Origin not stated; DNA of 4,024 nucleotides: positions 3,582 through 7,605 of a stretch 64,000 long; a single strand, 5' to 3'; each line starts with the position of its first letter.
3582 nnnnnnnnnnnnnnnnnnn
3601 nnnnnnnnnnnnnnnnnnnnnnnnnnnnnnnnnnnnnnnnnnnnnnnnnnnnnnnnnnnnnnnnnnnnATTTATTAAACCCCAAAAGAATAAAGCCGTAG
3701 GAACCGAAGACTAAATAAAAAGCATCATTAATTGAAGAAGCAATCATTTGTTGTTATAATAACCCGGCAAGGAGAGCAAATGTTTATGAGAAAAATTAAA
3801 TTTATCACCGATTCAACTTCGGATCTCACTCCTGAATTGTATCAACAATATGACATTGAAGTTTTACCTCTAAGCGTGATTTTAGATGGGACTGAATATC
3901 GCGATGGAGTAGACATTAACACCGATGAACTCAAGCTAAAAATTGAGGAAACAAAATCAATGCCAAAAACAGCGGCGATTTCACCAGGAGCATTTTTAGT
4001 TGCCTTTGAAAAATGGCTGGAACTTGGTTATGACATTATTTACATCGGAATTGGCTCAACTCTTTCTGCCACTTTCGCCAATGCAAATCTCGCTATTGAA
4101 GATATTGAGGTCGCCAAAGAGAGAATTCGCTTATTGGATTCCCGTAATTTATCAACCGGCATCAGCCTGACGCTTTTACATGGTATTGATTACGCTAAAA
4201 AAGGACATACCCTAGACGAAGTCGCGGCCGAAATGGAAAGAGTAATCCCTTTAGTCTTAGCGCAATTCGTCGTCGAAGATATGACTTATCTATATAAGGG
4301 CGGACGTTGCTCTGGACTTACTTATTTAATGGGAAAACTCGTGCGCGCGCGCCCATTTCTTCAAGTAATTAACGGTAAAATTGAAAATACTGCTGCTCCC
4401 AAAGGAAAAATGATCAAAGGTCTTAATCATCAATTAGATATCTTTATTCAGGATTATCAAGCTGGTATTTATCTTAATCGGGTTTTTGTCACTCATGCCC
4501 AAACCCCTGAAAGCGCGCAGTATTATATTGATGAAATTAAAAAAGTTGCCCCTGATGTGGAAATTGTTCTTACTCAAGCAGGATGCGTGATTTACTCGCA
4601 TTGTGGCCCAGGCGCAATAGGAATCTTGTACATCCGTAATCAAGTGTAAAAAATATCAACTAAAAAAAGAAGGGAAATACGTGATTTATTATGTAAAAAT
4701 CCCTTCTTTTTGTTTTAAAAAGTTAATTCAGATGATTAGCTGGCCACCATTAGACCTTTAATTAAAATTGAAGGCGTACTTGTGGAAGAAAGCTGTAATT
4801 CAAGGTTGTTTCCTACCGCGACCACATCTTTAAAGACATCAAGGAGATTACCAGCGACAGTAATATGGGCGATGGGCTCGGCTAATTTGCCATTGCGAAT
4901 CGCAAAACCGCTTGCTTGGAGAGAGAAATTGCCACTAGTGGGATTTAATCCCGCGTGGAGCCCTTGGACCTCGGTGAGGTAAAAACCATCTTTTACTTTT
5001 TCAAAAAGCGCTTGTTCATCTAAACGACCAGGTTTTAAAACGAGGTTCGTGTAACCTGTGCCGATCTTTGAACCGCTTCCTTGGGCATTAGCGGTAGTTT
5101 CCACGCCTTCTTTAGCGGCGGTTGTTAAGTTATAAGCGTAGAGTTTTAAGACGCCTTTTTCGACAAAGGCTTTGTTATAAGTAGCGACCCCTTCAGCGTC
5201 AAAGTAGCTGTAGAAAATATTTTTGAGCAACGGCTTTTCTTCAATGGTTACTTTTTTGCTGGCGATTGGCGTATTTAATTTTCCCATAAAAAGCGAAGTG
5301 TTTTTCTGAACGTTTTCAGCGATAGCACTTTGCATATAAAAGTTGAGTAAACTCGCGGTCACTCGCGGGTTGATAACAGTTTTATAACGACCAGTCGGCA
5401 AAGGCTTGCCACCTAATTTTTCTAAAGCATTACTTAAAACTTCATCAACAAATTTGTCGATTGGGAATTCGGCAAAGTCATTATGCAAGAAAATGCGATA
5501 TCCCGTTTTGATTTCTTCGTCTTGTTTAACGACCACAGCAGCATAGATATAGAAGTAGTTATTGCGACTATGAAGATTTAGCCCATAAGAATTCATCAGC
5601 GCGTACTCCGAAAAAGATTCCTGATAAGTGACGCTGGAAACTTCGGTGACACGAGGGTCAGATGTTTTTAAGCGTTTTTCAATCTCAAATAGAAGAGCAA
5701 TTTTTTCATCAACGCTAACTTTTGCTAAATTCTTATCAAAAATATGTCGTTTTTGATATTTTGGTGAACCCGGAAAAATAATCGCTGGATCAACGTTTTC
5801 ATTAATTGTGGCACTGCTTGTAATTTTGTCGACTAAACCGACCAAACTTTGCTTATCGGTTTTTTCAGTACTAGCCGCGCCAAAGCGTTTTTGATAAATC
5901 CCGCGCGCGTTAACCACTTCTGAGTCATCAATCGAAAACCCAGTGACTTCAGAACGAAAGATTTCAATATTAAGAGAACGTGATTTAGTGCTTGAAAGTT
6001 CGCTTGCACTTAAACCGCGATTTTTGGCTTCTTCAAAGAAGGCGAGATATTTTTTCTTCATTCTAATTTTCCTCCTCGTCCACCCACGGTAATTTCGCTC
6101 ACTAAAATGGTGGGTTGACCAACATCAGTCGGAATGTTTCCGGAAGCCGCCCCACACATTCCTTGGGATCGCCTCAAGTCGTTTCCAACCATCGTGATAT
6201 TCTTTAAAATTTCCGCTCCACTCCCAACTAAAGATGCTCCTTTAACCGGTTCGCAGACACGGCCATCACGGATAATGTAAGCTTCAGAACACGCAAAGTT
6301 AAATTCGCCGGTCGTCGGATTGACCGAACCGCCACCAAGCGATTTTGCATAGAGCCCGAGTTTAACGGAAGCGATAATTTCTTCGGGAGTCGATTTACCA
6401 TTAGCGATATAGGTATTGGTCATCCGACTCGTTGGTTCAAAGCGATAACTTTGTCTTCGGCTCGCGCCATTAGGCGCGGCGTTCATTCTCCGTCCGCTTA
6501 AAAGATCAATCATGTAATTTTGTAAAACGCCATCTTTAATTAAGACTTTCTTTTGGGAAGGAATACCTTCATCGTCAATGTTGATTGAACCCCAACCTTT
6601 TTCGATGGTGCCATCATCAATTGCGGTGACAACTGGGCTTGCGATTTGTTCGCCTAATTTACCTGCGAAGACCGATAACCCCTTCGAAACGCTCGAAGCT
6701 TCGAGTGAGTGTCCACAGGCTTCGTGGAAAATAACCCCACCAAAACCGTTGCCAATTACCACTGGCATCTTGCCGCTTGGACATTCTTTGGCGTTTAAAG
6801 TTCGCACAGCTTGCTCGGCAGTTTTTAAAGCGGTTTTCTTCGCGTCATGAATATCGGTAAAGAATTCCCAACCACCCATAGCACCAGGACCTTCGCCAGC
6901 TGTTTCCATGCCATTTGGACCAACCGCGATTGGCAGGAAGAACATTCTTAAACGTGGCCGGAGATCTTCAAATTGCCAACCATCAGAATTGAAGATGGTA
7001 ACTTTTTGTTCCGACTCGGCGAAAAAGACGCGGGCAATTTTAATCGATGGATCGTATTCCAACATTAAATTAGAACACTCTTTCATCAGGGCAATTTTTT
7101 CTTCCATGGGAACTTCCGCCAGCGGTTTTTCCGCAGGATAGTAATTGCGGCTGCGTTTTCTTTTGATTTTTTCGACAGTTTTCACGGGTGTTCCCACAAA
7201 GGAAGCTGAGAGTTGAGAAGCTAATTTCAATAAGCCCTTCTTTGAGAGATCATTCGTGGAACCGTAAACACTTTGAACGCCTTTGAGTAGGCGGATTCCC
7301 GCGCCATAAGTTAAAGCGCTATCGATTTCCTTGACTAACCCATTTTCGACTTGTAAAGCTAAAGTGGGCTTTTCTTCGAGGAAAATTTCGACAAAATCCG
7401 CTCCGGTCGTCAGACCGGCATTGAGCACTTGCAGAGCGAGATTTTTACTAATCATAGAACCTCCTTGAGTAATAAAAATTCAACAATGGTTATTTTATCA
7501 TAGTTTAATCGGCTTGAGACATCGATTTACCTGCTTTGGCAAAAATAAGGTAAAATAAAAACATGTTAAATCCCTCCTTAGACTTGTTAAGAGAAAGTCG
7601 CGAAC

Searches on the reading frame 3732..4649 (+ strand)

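Call 86: search_protein_families(library=pfam, proteins=[window:3732-4649:+], max_evalue=0.00001)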
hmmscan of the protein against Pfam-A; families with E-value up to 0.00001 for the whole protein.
window:3732-4649:+ (305 aa): 1 family
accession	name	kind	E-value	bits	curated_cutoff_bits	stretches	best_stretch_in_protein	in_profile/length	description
PF02645.21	DegV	-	4.9e-65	220.1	27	1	21-302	1-279/280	Uncharacterised protein, DegV family COG1307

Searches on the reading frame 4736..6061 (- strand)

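Call 86: search_protein_families(library=pfam, proteins=[window:4736-6061:-], max_evalue=0.00001)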
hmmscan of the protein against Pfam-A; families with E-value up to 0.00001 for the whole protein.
window:4736-6061:- (441 aa): 2 families
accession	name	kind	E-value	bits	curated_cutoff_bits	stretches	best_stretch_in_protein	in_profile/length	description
PF19289.4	PmbA_TldD_3rd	-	5.6e-63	212.5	22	1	223-440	1-219/220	PmbA/TldA metallopeptidase C-terminal domain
PF19290.4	PmbA_TldD_2nd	-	2.7e-16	60.4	20.9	1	111-216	2-109/109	PmbA/TldA metallopeptidase central domain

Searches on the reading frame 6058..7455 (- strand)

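Call 86: search_protein_families(library=pfam, proteins=[window:6058-7455:-], max_evalue=0.00001)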
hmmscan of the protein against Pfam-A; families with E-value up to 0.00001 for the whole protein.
window:6058-7455:- (465 aa): 3 families
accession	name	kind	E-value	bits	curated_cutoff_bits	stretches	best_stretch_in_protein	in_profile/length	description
PF19289.4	PmbA_TldD_3rd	-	8.1e-72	241.4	22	1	227-459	1-220/220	PmbA/TldA metallopeptidase C-terminal domain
PF19290.4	PmbA_TldD_2nd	-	1.5e-17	64.5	20.9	1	110-220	1-109/109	PmbA/TldA metallopeptidase central domain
PF01523.21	PmbA_TldD_1st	-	1.3e-09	38.5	20.9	1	22-83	1-62/65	PmbA/TldA metallopeptidase domain 1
